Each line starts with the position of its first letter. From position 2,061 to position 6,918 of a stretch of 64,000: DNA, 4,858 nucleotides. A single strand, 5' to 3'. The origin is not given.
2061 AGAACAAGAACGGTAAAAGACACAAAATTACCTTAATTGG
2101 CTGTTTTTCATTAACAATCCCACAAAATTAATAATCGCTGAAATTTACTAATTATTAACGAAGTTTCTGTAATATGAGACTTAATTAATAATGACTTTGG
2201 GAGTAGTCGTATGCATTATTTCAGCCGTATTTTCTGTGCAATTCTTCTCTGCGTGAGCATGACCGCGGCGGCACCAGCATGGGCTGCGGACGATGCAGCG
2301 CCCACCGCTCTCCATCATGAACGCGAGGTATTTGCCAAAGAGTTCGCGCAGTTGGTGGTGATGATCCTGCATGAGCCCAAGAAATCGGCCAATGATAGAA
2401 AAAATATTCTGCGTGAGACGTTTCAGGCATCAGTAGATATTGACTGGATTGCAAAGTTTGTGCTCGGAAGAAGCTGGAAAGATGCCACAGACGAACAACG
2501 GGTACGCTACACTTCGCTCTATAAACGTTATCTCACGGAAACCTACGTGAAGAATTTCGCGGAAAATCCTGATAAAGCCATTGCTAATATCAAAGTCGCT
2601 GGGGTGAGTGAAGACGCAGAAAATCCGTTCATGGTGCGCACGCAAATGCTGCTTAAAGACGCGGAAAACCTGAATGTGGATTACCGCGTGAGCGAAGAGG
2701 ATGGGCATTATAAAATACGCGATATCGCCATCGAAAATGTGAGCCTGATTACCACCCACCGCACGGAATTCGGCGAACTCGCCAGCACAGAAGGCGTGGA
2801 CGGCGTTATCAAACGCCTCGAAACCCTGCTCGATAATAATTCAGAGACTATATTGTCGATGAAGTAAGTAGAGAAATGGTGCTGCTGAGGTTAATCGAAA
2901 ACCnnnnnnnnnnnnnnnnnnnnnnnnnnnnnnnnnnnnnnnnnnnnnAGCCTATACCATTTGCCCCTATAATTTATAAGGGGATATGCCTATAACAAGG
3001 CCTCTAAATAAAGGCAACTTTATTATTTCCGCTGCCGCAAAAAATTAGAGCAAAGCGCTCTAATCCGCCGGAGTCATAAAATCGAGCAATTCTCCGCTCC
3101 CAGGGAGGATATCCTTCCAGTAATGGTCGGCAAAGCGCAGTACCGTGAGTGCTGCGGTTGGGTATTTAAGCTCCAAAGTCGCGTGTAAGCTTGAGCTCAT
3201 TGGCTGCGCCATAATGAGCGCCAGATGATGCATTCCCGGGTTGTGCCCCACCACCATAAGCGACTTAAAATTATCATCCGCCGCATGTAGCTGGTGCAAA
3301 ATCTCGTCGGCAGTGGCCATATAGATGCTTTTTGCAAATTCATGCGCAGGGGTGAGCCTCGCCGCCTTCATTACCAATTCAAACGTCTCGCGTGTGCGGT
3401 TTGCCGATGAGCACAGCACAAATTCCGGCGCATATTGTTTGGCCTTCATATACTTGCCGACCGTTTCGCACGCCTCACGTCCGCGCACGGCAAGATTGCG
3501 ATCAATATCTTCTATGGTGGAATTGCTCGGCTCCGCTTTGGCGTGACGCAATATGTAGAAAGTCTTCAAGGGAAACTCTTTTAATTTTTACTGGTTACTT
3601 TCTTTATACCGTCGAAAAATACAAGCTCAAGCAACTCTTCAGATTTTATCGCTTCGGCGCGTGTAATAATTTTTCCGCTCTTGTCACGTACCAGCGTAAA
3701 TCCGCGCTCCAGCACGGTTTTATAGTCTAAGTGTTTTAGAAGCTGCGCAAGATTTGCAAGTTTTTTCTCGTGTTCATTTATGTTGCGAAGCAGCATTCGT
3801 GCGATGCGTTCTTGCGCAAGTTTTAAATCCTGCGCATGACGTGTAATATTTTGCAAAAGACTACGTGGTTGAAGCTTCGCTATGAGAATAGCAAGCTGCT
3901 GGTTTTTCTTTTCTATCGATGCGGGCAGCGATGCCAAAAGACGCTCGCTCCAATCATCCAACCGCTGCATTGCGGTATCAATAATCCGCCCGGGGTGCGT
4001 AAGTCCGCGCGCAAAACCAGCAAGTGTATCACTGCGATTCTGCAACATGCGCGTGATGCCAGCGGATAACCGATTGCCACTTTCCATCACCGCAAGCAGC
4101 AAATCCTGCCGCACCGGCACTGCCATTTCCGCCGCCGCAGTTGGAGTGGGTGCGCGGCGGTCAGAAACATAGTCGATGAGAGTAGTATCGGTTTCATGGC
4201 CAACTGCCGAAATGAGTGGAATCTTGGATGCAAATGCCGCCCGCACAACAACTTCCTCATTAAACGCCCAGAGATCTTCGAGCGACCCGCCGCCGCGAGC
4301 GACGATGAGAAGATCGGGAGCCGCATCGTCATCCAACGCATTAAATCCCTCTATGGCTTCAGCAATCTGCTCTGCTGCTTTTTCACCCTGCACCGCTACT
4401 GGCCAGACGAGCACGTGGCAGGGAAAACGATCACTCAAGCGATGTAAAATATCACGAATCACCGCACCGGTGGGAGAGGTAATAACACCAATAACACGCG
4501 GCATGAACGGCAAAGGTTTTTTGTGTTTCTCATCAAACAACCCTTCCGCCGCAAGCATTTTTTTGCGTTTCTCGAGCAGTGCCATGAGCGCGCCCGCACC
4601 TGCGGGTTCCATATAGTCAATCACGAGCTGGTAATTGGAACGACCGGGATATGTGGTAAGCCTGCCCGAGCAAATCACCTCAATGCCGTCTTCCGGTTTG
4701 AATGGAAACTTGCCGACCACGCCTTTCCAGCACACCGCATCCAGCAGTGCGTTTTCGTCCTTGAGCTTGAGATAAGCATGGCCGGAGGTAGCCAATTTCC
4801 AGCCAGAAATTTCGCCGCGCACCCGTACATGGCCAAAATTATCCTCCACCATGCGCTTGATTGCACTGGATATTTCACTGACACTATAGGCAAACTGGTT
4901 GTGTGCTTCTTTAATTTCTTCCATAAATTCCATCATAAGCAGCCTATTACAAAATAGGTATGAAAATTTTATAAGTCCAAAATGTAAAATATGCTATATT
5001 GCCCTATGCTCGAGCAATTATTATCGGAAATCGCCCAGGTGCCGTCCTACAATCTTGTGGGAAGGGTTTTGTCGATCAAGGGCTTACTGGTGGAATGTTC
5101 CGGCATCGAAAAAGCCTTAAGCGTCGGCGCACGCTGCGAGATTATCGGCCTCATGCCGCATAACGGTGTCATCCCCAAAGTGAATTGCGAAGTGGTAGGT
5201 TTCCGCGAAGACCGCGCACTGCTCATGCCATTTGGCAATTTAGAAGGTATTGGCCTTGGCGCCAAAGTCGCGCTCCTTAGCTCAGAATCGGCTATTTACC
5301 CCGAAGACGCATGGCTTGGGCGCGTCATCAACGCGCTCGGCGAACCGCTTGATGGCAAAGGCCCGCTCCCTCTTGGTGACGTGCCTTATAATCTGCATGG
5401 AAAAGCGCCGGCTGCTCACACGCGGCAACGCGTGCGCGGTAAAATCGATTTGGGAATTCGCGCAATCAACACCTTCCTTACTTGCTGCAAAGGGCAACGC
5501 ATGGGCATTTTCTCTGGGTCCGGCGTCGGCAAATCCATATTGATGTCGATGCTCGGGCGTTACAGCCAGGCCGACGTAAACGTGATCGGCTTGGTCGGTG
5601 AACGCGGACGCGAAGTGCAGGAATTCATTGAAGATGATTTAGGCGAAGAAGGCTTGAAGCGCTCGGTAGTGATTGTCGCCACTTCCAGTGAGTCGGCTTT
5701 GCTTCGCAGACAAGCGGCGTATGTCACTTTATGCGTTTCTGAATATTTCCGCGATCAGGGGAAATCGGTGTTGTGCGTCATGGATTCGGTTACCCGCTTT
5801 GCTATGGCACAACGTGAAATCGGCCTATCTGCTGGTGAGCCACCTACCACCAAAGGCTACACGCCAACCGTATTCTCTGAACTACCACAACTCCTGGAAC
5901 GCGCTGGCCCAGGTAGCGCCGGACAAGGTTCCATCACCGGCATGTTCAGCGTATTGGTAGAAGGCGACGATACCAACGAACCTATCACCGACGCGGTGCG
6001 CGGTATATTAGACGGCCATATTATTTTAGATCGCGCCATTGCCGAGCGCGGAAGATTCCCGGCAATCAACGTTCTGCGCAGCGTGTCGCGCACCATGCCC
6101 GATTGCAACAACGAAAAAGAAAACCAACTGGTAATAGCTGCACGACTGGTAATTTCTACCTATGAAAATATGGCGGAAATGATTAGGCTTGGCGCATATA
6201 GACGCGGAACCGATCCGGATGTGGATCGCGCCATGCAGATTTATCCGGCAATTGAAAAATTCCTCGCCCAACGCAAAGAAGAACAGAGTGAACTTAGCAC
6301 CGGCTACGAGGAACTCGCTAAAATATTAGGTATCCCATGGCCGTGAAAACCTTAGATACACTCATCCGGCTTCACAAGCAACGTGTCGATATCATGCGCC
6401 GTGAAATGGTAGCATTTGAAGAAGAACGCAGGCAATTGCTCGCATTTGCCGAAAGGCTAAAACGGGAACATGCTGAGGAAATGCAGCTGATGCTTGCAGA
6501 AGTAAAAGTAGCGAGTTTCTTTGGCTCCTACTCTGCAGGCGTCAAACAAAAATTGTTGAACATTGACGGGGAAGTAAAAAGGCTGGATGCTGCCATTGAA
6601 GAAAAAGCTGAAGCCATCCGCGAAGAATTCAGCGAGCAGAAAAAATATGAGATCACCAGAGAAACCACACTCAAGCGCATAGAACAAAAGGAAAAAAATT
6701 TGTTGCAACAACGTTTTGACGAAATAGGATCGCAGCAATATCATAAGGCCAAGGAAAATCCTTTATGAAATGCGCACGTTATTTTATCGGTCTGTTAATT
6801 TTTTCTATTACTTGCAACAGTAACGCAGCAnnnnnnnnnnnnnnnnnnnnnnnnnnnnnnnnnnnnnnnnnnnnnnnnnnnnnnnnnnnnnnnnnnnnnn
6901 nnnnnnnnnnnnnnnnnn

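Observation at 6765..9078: Tandem secreted paralogs with an unrecognised 2-Cys domain fused to Pro/Ala-rich tails, translationally coupled to fliI-fliJ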

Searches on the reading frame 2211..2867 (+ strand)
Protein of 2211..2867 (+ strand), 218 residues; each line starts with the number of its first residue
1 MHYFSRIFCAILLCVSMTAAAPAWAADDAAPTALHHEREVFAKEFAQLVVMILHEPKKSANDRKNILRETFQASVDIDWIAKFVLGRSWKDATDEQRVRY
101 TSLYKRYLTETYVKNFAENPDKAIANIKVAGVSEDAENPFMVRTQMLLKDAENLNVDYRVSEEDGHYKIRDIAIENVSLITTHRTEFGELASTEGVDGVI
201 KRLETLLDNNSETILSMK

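Call 69: search_protein_families(library=pfam, proteins=[window:2211-2867:+], max_evalue=0.00001)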
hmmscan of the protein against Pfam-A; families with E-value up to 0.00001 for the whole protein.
window:2211-2867:+ (218 aa): 1 family
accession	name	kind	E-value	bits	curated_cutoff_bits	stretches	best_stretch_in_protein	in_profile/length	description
PF05494.18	MlaC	-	7.6e-37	127.1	26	1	45-204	3-165/166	MlaC protein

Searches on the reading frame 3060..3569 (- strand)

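Call 81: search_protein_families(library=pfam, proteins=[window:3060-3569:-], max_evalue=0.0001)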
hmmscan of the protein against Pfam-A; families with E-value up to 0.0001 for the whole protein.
window:3060-3569:- (169 aa): 1 family
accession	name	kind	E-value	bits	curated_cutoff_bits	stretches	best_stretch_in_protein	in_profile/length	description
PF00300.27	His_Phos_1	-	2.8e-08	34.1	21.7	1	4-73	1-70/194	Histidine phosphatase superfamily (branch 1)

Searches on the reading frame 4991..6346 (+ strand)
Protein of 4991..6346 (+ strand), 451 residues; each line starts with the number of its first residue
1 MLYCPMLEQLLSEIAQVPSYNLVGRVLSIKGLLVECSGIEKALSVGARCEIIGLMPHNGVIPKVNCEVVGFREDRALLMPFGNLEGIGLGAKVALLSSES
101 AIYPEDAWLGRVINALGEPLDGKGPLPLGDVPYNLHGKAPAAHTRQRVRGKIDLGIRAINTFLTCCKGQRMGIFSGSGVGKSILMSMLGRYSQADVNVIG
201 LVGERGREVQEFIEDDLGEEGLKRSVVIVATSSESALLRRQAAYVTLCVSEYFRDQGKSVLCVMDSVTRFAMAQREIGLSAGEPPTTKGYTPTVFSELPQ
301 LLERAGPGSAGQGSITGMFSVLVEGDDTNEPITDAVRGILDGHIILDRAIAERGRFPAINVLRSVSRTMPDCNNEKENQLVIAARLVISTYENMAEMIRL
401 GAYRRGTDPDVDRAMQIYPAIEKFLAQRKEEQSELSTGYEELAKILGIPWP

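Call 3: search_protein_families(library=pfam, proteins=[window:4991-6346:+], max_evalue=1)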
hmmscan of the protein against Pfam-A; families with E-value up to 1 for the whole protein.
window:4991-6346:+ (451 aa): 4 families
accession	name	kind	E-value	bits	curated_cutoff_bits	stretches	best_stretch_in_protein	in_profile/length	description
PF00006.31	ATP-synt_ab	-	7.6e-86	287.6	29.5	1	155-366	1-213/213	ATP synthase alpha/beta family, nucleotide-binding domain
PF18269.6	T3SS_ATPase_C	-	7.4e-18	64.6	22.7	1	377-443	5-71/72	T3SS EscN ATPase C-terminal domain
PF02874.29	ATP-synt_ab_N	-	0.0014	19.5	20.9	1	24-93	6-65/69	ATP synthase alpha/beta family, beta-barrel domain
PF00005.33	ABC_tran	-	0.061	14.4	25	1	163-199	6-42/137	ABC transporter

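Call 4: search_protein_families(library=ncbifam, proteins=[window:4991-6346:+], max_evalue=1)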
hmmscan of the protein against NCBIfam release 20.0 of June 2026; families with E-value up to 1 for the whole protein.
window:4991-6346:+ (451 aa): 40 families (the best 25 are shown)
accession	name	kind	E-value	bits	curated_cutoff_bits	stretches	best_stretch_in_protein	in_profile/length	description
TIGR03498.1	FliI_clade3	equivalog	1.4e-191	636.7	587.45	1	24-446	1-418/418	flagellar protein export ATPase FliI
TIGR03496.1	FliI_clade1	equivalog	4.1e-167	556.2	619.1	1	24-445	1-414/414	flagellar protein export ATPase FliI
TIGR01026.1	fliI_yscN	subfamily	1.8e-160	534.5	379.5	1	8-446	9-439/440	FliI/YscN family ATPase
TIGR03497.1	FliI_clade2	equivalog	3.6e-157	523.6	629.8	1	24-445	1-412/413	flagellar protein export ATPase FliI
TIGR02546.1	III_secr_ATP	equivalog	3.9e-148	493.7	604.75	1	20-445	3-421/423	type III secretion system ATPase SctN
NF005391.0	PRK06936.1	equivalog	1.2e-133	446.1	657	1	8-445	9-437/439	type III secretion system ATPase SctN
NF005535.1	PRK07196.1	equivalog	1.9e-131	439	715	1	6-444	1-432/434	flagellar protein export ATPase FliI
NF006575.0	PRK09099.1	subfamily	1.6e-130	435.9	706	1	8-445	12-440/443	type III secretion system ATPase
NF006290.1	PRK08472.1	equivalog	1.7e-121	406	644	1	7-445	3-432/433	flagellar protein export ATPase FliI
NF005295.0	PRK06820.1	equivalog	9.2e-121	403.9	690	1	9-446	16-439/440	EscN/YscN/HrcN family type III secretion system ATPase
NF005765.0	PRK07594.1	equivalog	1.3e-115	386.7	715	1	50-446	44-431/433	EscN/YscN/HrcN family type III secretion system ATPase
NF006012.0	PRK08149.1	equivalog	9.8e-105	350.9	594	1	27-445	14-429/431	type III secretion system ATPase SctN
NF004578.0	PRK05922.1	equivalog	2.4e-78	263.9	604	1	11-446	8-431/434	type III secretion system ATPase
NF040574.1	T3SS_ATP_VscN2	exception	6.9e-56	189.9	750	1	102-429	76-401/420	type III secretion system ATPase VscN2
NF003235.0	PRK04196.1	subfamily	1.4e-45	155.9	349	1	63-376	40-360/462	V-type ATP synthase subunit B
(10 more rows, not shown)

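Call 13: find_related_loci(query=window:4991-6346:+, collection=genome_contigs, flank=8000)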
Query window:4991-6346:+ (451 aa) in genome_contigs; peptide patterns used: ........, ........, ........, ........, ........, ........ (x = any residue, [..] = any of these).
600 stretches matched a pattern (row limit reached: there are more); 595 encode a relative of the query (tblastn E <= 1e-3); the best 80 are kept; 80 distinct loci.
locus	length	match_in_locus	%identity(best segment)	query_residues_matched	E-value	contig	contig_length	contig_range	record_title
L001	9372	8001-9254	74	31-448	0e+0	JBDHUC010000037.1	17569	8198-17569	MAG: Alphaproteobacteria bacterium isolate AS-MICRO-OLR.108 NODE_12337_length_17569_cov_8.169017, whole genome shotgun s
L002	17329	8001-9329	69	6-451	0e+0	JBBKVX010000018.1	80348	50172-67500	MAG: Rickettsiales bacterium isolate metabat_bins.345 k119_4238350, whole genome shotgun sequence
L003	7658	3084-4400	67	6-448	0e+0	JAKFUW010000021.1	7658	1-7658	MAG: Alphaproteobacteria bacterium isolate D1_Bin_43 D1_0005523, whole genome shotgun sequence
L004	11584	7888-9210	71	11-450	0e+0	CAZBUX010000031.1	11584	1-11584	MAG TPA_asm: uncultured Rickettsiales bacterium isolate SRP329715_co2_1 genome assembly, contig: NODE_10252_length_11584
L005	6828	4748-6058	66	7-449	0e+0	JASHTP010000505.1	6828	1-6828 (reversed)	MAG: Alphaproteobacteria bacterium isolate JOPF156 JOPF_AWAY_contig_1343247, whole genome shotgun sequence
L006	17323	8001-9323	65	7-450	0e+0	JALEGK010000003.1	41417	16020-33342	MAG: Rickettsiales bacterium isolate CC_bin32 k97_17491, whole genome shotgun sequence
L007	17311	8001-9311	66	7-448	0e+0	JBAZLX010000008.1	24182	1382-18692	MAG: Bdellovibrionales bacterium isolate SO_2017_LW4_25 scaffold_4270_c1_LW137-91_2017, whole genome shotgun sequence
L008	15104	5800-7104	64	6-446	0e+0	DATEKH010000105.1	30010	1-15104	MAG TPA_asm: Stellaceae bacterium isolate SMAG_U8885 k141_776074, whole genome shotgun sequence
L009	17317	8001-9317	66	7-447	0e+0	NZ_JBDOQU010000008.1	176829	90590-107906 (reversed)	Inquilinus sp. CAU 1745 contig8, whole genome shotgun sequence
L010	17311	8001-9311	65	2-443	0e+0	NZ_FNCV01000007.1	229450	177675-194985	Roseospirillum parvum strain 930I, whole genome shotgun sequence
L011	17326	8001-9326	66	3-446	0e+0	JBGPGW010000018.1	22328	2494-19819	MAG: Alphaproteobacteria bacterium isolate OBJ_0618_7090110_373 k141_10946611_length_22328_cov_23.2659, whole genome sho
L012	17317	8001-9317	64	7-450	0e+0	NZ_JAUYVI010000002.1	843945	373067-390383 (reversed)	Dongia sedimenti strain R-7 R_7_scaffold2, whole genome shotgun sequence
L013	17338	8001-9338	65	7-451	0e+0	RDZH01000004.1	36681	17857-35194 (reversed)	MAG: Alphaproteobacteria bacterium isolate PH2015_06S_46_36 PH2015_06S_scaffold_1035, whole genome shotgun sequence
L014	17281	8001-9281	67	7-440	0e+0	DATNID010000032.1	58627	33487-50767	MAG TPA_asm: Stellaceae bacterium isolate SMAG_U11364 k141_98799, whole genome shotgun sequence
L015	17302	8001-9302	65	9-447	0e+0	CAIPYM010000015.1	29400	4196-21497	MAG: uncultured proteobacterium isolate I2_bin-123 genome assembly, contig: bin-123:15/76, whole genome shotgun sequence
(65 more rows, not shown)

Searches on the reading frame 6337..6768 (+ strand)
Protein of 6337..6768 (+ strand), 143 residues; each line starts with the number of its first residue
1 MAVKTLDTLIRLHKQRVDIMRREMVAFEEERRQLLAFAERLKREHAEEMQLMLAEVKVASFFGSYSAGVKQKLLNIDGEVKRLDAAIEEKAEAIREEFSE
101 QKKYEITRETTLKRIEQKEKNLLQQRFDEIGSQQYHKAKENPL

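Call 3: search_protein_families(library=pfam, proteins=[window:6337-6768:+], max_evalue=1)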
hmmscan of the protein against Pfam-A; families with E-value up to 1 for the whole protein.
window:6337-6768:+ (143 aa): 2 families
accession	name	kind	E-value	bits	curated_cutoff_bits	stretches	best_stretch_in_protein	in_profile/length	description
PF09006.16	Surfac_D-trimer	-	0.031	14.6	22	1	67-87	2-22/46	Lung surfactant protein D coiled-coil trimerisation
PF17675.6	APG6_N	-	0.48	11.3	45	1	17-125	11-93/132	Apg6 coiled-coil region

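Call 4: search_protein_families(library=ncbifam, proteins=[window:6337-6768:+], max_evalue=1)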
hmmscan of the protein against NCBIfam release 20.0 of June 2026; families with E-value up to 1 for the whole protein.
window:6337-6768:+ (143 aa): 4 families
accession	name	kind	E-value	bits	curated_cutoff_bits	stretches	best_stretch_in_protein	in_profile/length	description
TIGR02169.1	SMC_prok_A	equivalog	0.023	12.4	729.4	1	13-130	237-354/1165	chromosome segregation protein SMC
NF052344.1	slr1601_fam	subfamily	0.025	14.6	70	1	69-118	35-84/91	slr1601 family putative cell division protein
TIGR02473.1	flagell_FliJ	equivalog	0.036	14.5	50.45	1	4-135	2-139/141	flagellar export protein FliJ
NF005755.0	PRK07579.1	equivalog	0.056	13.3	238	1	76-140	115-177/245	dTDP-4-amino-4,6-dideoxyglucose formyltransferase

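Call 11: find_related_loci(query=window:6337-6768:+, collection=genome_contigs, flank=8000)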
Query window:6337-6768:+ (143 aa) in genome_contigs; peptide patterns used: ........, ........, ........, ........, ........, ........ (x = any residue, [..] = any of these).
254 stretches matched a pattern, but none encodes a relative of the query by tblastn (E <= 1e-3).
